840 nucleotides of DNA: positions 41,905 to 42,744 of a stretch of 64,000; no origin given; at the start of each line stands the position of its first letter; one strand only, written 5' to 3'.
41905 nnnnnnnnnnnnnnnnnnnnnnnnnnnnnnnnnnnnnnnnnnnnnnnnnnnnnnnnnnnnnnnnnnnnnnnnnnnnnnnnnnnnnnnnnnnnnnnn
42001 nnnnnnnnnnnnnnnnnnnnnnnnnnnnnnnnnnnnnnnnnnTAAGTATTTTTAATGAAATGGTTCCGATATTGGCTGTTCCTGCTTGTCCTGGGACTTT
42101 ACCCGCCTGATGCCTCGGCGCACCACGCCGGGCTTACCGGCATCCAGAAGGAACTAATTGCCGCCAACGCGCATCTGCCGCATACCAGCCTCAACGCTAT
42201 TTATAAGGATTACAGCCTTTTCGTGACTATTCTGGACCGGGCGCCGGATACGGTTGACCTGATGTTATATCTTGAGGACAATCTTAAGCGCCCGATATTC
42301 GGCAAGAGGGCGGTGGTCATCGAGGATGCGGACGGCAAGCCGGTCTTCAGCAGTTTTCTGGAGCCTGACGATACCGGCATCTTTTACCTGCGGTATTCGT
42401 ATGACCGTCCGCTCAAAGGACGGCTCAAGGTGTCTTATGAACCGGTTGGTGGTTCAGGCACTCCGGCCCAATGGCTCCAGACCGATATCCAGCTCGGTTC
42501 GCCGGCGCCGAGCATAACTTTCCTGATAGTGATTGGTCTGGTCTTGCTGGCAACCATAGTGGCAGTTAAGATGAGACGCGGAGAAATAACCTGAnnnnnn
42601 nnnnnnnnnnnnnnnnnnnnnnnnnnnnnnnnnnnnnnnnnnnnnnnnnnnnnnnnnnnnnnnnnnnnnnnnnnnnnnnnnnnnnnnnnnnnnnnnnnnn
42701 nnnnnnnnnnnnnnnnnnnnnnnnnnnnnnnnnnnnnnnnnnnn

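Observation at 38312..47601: Unusual operon: duplicated secreted HEAT proteins, a periplasmic His-tipped protein, a NapH/NosR-like polyferredoxin, an extended NicO/RcnA transporter and a HEAT plus QW-motif alpha-toroid protein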

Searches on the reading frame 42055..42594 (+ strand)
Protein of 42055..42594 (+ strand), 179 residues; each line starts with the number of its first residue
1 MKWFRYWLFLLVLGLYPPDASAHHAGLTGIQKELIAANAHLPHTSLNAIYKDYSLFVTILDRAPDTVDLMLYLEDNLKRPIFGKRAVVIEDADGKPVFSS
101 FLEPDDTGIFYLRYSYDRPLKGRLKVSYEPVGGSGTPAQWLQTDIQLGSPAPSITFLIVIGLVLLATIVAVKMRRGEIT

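Call 4: search_protein_families(library=pfam, proteins=[window:42055-42594:+], max_evalue=0.01)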
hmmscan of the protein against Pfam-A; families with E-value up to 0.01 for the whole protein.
window:42055-42594:+ (179 aa): 0 families

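Call 5: search_protein_families(library=ncbifam, proteins=[window:42055-42594:+], max_evalue=0.01)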
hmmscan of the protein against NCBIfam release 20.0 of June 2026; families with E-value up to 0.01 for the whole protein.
window:42055-42594:+ (179 aa): 0 families

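Call 20: search_protein_representatives(protein=window:42055-42594:+)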
Query: 179 residues. Proteins with E-value up to 0.001 (for the whole library): 11; up to 1e-10: 8; up to 1e-30: 1. The best 11 are listed.
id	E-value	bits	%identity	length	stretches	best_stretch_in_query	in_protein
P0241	2.0e-115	399.2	100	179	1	1-179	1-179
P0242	3.4e-28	115.0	49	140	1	51-169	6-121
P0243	2.1e-14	70.0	69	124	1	117-175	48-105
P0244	3.3e-14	69.4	36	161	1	51-176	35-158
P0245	2.1e-13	66.8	33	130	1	49-171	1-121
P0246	3.8e-13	65.9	33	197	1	13-172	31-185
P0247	6.2e-13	65.3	30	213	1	11-172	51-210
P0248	5.0e-11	59.1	30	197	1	33-173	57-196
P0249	3.0e-07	46.7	27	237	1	14-169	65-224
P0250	9.0e-07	45.2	36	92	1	83-170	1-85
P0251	5.3e-04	36.2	30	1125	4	59-119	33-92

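Call 36: predict_structure(alignment_id=A3)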
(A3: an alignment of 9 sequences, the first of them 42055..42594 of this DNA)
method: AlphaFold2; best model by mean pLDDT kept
length: 179 residues; sequences in the alignment: 9
mean_pLDDT: 83.8   pTM: 0.67
mean pLDDT of the five models: 83.8, 83.0, 82.3, 81.1, 80.1
residues with pLDDT >= 90: 92; 70-90: 58; 50-70: 23; < 50: 6
segments of 3 or more residues with pLDDT < 50: 19-24
pLDDT, mean of each block of 10 residues (from residue 1): 76 61 57 71 81 92 90 92 94 95 94 92 91 70 90 89 95 77
secondary structure, 60 per line:
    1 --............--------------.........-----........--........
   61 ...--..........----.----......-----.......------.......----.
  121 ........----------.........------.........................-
elements in order: H3-14 H29-37 E43-50 E53-63 E66-75 E85-90 E96-102 E109-115 E120-128 E139-147 H154-178

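Call 39: fold_search(model_id=the predicted structure, library=pdb)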
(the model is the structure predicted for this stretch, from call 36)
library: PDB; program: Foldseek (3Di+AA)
matches with E <= 10: 1213; with E <= 0.001: 0
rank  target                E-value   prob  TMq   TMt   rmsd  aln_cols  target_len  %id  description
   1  3uc2_B                1.9e-03  1.00  0.40  0.54   4.4       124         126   12  Crystal structure of a DUF4426 family protein (PA0388) from Pseudomonas aeruginosa PAO1 at 2.09 A resolution (released 2011-11-23)
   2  6s7o_G                9.4e-03  0.99  0.31  0.16  11.6       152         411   12  Cryo-EM structure of human oligosaccharyltransferase complex OST-A (released 2019-12-18)
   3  6d7j_B                9.9e-03  0.99  0.28  0.08  10.5       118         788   14  The Crystal Structure of Parabacteroides merdae Beta-Glucuronidase (GUS) with Glycerol in Active-Site (released 2019-05-01)
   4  7a41_B                1.0e-02  0.99  0.34  0.19   9.2       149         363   13  MALT1 in complex with a NVS-MALT1 chemical probe (released 2020-12-02)
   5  6ru5_A                1.2e-02  1.00  0.38  0.12   8.5       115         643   17  human complement C3 in complex with the hC3Nb1 nanobody (released 2019-08-21)
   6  6f7i_A                1.3e-02  0.99  0.36  0.20   9.1       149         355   13  human MALT1(329-728) IN COMPLEX WITH MLT-747 (released 2019-01-02)
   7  3d33_A                1.3e-02  0.99  0.29  0.47   5.5       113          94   12  Crystal structure of a duf3244 family protein with an immunoglobulin-like beta-sandwich fold (bvu_0276) from bacteroid (released 2008-05-27)
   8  6rpt_C                1.4e-02  1.00  0.36  0.54   5.6       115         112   12  Structure of tick complement inhibitor CirpT1 complexed with macroglobubulin domain 4 of human complement C5 (released 2020-01-08)
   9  9ll2_A                1.7e-02  1.00  0.39  0.58   4.5       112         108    9  Crystal structure of the Helicobacter pylori copper resistance determinant CrdA in the apo form (released 2025-11-19)
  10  5z1b_C                1.7e-02  0.98  0.30  0.10  11.1       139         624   12  Structure of Bifidobacterium dentium beta-glucuronidase complexed with coumarin-3-O-glucuronide (released 2018-12-12)
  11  5t98_A                1.7e-02  0.94  0.25  0.08  11.5       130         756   12  Crystal structure of BuGH2Awt (released 2017-09-13)
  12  2wii_A                1.8e-02  1.00  0.38  0.12  16.9       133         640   12  Complement C3b in complex with factor H domains 1-4 (released 2009-06-09)
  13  6qyc_C                1.8e-02  0.97  0.31  0.11   9.7       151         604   10  Crystal structure of MtrC from Shewanella baltica OS185 (released 2020-04-22)
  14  5z1b_A                2.1e-02  0.99  0.33  0.11  10.6       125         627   10  Structure of Bifidobacterium dentium beta-glucuronidase complexed with coumarin-3-O-glucuronide (released 2018-12-12)
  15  6qyc_A                2.1e-02  0.95  0.30  0.11   9.6       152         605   11  Crystal structure of MtrC from Shewanella baltica OS185 (released 2020-04-22)
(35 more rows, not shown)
